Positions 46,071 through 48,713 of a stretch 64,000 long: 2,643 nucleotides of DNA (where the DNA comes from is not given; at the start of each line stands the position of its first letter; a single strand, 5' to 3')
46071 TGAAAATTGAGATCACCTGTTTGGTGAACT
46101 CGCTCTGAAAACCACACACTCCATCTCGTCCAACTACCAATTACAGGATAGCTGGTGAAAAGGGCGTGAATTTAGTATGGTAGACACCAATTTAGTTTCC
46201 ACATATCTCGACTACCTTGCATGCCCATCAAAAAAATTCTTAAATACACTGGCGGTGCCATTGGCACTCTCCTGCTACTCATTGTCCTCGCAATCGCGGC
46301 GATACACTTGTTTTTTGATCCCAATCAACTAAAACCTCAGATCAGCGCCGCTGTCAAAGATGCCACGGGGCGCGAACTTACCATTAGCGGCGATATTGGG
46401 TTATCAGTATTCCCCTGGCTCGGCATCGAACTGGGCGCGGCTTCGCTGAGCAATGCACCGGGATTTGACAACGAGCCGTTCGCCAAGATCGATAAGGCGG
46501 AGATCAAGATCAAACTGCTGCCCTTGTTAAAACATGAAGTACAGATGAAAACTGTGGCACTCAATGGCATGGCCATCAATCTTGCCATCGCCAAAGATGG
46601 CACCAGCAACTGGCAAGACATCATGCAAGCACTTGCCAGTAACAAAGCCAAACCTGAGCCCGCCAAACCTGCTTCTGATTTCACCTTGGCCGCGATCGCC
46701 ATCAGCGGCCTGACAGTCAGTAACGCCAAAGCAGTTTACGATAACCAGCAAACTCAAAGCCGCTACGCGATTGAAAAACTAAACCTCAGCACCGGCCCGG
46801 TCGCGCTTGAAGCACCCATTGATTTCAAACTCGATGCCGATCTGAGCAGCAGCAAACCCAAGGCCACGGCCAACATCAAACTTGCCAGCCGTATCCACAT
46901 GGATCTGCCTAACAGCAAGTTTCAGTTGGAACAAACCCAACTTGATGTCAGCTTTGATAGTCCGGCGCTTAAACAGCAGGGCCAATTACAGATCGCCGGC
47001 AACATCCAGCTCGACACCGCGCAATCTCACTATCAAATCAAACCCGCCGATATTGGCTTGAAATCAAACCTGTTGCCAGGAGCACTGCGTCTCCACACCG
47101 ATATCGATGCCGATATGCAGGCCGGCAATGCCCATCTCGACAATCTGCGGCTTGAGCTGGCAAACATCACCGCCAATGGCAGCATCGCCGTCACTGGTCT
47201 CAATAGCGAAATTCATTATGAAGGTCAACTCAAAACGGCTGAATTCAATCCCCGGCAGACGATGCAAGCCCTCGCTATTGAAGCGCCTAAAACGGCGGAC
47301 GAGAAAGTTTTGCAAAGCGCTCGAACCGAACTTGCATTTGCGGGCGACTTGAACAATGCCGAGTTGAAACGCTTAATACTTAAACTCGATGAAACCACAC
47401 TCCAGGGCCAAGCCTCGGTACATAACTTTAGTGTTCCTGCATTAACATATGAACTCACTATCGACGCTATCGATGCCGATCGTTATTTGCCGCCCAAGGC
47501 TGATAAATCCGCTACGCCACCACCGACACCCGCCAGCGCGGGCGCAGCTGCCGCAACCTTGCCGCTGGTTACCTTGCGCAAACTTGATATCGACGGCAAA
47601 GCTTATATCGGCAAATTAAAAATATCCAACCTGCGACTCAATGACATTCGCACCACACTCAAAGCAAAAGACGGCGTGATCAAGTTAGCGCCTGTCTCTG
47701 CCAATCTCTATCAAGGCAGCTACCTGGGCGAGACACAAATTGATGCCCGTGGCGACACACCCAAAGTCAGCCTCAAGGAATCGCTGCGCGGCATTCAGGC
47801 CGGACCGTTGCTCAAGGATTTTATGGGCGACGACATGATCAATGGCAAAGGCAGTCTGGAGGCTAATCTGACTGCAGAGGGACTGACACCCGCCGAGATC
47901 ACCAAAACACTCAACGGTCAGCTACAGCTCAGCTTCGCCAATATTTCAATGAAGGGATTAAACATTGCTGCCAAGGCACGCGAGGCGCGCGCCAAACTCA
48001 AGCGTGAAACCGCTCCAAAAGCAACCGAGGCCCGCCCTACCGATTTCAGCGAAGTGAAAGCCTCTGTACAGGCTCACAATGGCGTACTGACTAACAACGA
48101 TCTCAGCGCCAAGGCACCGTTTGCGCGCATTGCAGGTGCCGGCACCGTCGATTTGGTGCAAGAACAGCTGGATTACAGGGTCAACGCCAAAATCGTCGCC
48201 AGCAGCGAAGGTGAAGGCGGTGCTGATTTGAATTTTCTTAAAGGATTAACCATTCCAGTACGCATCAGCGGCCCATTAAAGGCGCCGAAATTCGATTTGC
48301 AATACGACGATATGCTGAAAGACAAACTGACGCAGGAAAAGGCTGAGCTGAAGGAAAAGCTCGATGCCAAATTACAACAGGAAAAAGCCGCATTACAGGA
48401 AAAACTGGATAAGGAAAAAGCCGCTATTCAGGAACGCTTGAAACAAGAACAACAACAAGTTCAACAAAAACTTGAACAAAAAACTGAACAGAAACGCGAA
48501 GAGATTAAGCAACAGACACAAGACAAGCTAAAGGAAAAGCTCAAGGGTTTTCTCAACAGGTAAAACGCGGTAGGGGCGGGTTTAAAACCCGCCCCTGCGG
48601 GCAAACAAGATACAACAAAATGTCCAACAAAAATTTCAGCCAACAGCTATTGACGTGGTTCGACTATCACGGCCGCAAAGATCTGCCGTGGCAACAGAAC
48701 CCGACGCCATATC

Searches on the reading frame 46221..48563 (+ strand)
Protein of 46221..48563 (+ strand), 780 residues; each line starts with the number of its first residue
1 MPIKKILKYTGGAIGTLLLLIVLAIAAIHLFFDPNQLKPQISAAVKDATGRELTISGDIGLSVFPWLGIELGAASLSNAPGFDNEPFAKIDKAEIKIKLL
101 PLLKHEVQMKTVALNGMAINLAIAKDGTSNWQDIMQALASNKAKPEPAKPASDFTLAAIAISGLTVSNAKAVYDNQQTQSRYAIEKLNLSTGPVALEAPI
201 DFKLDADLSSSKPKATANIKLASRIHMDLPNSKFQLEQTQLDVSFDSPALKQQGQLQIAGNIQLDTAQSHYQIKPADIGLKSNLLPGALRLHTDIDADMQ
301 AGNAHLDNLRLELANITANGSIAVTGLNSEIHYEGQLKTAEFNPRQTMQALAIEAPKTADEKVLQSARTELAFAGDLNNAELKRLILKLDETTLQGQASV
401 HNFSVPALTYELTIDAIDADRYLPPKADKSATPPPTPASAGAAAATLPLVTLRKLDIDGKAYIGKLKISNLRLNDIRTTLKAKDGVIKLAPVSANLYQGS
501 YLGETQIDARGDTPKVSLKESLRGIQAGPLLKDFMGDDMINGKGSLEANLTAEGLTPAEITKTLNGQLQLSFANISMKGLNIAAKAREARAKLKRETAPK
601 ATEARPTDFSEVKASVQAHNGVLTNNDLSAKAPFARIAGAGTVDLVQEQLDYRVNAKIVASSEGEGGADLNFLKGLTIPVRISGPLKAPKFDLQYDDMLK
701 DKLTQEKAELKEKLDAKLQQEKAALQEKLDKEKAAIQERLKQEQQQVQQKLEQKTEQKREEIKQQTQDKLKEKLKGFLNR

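Call 24: search_protein_families(library=ncbifam, proteins=[window:46221-48563:+], max_evalue=0.01)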
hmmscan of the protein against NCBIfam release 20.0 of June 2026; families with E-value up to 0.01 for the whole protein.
window:46221-48563:+ (780 aa): 4 families
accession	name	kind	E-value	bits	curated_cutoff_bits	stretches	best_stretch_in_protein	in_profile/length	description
NF008091.0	PRK10833.1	equivalog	6.8e-52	176.8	412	2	370-727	244-613/618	outer membrane assembly protein AsmA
TIGR04411.1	T2SS_GspN_Lepto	equivalog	1.2e-12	47.9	50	1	492-652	95-236/280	type II secretion system protein GspN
NF047499.1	LIC_11026_fam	hypoth_equivalog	2.5e-06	25.7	325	1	65-188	59-186/1006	LIC_11026 family protein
TIGR02099.1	TIGR02099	equivalog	1.2e-05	23.1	519.15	1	609-656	1149-1196/1260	YhdP family protein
